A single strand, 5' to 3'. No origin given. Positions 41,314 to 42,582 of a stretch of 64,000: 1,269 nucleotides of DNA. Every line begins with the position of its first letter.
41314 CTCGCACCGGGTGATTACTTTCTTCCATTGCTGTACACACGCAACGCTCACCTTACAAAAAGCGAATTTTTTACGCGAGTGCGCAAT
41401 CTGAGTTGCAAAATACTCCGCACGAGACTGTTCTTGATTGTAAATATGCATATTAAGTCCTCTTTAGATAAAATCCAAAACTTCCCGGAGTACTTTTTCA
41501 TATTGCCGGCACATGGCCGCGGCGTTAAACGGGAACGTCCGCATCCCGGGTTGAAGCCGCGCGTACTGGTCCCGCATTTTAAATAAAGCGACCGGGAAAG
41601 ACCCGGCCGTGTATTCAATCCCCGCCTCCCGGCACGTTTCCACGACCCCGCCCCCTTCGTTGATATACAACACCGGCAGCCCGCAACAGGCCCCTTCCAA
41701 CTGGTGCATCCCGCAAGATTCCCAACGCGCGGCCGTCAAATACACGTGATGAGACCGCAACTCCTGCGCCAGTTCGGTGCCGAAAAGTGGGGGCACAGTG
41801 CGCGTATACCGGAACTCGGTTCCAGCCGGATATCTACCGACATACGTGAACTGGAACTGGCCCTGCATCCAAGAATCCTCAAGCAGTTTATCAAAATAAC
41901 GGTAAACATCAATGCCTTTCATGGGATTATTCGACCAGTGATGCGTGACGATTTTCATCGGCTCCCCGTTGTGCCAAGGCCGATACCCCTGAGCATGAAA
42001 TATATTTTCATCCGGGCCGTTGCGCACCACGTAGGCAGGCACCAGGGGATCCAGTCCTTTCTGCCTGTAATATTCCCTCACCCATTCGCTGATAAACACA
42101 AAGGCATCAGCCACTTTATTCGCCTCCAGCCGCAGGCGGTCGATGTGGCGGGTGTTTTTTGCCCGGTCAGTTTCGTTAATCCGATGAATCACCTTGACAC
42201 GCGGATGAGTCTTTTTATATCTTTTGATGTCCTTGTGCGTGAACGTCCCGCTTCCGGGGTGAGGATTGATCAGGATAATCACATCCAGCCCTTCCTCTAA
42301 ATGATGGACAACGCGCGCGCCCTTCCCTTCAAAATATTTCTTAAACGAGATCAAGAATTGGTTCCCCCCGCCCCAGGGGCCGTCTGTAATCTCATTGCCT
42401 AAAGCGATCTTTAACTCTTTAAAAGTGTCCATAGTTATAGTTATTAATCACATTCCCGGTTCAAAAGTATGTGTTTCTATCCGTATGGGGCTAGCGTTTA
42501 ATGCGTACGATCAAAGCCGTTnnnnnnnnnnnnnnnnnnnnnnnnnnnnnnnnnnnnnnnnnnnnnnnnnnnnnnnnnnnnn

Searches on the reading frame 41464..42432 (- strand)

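Call 10: search_protein_families(library=pfam, proteins=[window:41464-42432:-], max_evalue=0.001)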
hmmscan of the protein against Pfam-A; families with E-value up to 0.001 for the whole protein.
window:41464-42432:- (322 aa): 2 families
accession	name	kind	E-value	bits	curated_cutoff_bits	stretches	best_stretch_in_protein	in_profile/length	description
PF00534.26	Glycos_transf_1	-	0.0001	22.4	26.4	1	220-270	85-134/172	Glycosyl transferases group 1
PF13692.12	Glyco_trans_1_4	-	0.00019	22.1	27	1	212-271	66-121/142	Glycosyl transferases group 1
